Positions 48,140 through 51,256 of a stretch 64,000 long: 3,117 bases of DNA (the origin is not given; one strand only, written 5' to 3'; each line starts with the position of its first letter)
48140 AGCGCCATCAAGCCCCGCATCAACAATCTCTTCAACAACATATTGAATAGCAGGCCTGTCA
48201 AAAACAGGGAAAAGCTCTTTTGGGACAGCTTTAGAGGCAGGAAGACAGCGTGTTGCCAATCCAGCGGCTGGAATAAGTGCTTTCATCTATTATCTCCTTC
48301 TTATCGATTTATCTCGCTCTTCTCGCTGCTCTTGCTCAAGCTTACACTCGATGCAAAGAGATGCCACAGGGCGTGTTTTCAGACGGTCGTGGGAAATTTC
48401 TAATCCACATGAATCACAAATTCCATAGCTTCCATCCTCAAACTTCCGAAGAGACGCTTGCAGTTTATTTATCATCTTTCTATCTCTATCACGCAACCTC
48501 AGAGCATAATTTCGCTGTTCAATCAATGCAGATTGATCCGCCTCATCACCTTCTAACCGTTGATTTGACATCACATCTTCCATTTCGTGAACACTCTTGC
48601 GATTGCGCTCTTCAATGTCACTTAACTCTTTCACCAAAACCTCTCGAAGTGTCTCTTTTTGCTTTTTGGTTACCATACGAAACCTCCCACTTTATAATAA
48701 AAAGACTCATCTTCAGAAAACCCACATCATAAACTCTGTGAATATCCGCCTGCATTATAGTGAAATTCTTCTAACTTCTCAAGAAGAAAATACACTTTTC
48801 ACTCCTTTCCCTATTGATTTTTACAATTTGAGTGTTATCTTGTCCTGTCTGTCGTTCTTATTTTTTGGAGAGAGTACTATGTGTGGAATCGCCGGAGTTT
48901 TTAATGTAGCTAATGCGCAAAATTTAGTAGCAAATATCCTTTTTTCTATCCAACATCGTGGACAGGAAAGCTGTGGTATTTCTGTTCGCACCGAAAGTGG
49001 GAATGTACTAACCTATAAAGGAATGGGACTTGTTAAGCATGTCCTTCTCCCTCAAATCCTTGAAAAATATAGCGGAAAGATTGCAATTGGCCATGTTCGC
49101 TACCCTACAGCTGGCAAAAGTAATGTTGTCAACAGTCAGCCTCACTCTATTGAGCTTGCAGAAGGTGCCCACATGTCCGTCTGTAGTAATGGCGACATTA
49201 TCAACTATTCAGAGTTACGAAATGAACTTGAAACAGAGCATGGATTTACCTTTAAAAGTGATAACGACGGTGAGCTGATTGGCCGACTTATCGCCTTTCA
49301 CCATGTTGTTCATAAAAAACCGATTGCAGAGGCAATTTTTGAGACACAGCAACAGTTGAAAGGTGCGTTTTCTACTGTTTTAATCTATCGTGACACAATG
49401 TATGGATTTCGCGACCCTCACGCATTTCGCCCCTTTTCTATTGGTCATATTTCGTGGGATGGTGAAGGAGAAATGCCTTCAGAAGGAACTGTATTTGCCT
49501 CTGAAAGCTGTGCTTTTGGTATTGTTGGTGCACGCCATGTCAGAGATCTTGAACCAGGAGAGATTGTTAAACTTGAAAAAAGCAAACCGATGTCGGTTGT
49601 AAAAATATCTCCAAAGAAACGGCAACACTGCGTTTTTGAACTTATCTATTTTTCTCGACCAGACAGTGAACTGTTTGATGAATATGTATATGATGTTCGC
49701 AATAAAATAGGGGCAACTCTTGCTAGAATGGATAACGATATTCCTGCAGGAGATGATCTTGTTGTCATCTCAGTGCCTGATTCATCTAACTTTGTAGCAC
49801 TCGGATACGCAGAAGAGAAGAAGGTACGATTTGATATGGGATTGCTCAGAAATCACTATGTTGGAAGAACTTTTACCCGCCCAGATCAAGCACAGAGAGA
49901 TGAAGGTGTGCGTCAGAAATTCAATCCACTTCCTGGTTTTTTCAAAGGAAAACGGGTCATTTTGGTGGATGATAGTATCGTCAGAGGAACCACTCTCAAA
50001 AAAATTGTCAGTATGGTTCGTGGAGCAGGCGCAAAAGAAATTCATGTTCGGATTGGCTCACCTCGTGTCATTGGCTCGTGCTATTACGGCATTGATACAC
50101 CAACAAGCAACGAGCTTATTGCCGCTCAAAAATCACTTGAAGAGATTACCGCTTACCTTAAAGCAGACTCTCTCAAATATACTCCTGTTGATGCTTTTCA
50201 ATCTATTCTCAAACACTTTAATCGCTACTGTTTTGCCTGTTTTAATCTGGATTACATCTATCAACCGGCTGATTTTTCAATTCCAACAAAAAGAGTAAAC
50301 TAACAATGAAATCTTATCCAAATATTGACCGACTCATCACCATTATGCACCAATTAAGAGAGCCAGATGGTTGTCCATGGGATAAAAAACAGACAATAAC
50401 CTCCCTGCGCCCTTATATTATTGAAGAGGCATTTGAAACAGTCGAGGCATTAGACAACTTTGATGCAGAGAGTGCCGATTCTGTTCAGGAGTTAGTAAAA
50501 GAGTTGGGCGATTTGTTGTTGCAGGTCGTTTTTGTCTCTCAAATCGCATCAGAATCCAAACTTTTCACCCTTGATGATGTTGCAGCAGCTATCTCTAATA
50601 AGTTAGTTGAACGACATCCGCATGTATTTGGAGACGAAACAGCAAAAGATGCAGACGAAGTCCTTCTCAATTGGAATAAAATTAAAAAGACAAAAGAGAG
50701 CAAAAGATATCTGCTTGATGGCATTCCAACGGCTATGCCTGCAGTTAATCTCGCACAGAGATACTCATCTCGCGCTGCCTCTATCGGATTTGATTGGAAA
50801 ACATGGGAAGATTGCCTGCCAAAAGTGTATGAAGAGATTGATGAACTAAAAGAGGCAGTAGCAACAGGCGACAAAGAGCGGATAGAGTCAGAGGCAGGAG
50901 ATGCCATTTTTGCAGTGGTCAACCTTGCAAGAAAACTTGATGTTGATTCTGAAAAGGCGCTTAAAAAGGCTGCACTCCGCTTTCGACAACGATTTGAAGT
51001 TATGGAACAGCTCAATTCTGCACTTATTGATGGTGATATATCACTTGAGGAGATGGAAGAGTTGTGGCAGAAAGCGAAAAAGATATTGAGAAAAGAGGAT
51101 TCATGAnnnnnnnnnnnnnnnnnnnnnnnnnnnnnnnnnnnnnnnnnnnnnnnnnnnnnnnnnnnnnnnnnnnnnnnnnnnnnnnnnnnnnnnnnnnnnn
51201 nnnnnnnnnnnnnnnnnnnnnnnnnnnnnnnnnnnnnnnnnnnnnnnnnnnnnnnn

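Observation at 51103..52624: Orphan HgdC/BadF-type radical-enzyme activase translationally coupled to mazG and followed by rpoZ plus an unknown gene in the position usually held by spoT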

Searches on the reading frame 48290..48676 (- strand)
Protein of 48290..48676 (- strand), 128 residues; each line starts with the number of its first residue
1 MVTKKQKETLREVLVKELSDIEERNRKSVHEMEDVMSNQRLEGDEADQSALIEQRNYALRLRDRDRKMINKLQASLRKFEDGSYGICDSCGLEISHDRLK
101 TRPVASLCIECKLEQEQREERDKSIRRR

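Call 3: search_protein_families(library=pfam, proteins=[window:48290-48676:-], max_evalue=0.01)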
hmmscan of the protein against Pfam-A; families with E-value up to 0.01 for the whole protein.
window:48290-48676:- (128 aa): 2 families
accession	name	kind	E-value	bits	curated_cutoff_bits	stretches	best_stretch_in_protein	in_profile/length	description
PF01258.23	zf-dskA_traR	-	7.5e-10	39.1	24.9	1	82-117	1-36/36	Prokaryotic dksA/traR C4-type zinc finger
PF21157.2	DksA_N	-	2.2e-09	37.9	27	1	6-78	1-70/71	DnaK suppressor protein DksA, N-terminal domain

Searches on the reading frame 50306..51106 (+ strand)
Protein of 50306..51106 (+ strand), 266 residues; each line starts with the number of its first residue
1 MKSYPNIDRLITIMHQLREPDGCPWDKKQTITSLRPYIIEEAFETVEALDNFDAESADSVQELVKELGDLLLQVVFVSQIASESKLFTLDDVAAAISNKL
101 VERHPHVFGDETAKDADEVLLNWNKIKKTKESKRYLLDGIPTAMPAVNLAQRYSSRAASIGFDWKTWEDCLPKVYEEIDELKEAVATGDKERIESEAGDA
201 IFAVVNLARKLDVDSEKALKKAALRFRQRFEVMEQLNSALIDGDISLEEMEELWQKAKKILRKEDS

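Call 3: search_protein_families(library=pfam, proteins=[window:50306-51106:+], max_evalue=0.01)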
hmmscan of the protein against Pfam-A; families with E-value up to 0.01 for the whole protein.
window:50306-51106:+ (266 aa): 3 families
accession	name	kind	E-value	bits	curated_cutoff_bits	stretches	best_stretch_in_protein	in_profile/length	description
PF03819.22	MazG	-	1.5e-31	108.9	22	2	29-108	1-74/74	MazG nucleotide pyrophosphohydrolase domain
PF01503.22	PRA-PH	-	1.5e-08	35.3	21.3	1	167-221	25-81/86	Phosphoribosyl-ATP pyrophosphohydrolase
PF02609.21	Exonuc_VII_S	-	0.0044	17.4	24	0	226-262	1-37/52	Exonuclease VII small subunit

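Call 4: search_protein_families(library=ncbifam, proteins=[window:50306-51106:+], max_evalue=0.01)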
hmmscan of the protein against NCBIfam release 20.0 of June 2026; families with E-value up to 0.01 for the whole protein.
window:50306-51106:+ (266 aa): 11 families
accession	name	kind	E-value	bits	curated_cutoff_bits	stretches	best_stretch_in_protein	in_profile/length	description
NF007113.1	PRK09562.1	equivalog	6.2e-87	291.4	208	1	7-259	2-250/251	nucleoside triphosphate pyrophosphohydrolase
NF052436.1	YabN_Meth_PPase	exception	1.9e-85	287.7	525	1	5-259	229-486/486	bifunctional methyltransferase/pyrophosphohydrolase YabN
TIGR00444.1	mazG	subfamily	2.6e-80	269.6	148.3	1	13-258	1-248/248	MazG family protein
NF008986.0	PRK12333.1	equivalog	1.9e-47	161.9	292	1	8-224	2-193/204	nucleoside triphosphate pyrophosphohydrolase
NF008988.0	PRK12334.1-4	equivalog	3.9e-44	150.9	501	1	10-235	136-330/335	nucleoside triphosphate pyrophosphohydrolase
NF008991.0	PRK12334.2-3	equivalog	5.4e-44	151.3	696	2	11-162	140-287/454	nucleoside triphosphate pyrophosphohydrolase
NF008989.0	PRK12334.2-1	equivalog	3.7e-41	141.2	494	1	10-236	118-323/328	nucleoside triphosphate pyrophosphohydrolase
NF008990.0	PRK12334.2-2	equivalog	8.1e-41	140.7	884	1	11-163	148-296/436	nucleoside triphosphate pyrophosphohydrolase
NF008987.0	PRK12334.1-1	equivalog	4.1e-29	101.8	375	1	11-162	91-236/326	nucleoside triphosphate pyrophosphohydrolase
TIGR03188.1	histidine_hisI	equivalog_domain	4.9e-06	26.7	42.7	1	168-220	30-82/84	phosphoribosyl-ATP diphosphatase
NF002747.0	PRK02759.1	equivalog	0.0097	15.5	187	0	170-226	149-205/208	bifunctional phosphoribosyl-AMP cyclohydrolase/phosphoribosyl-ATP diphosphatase HisIE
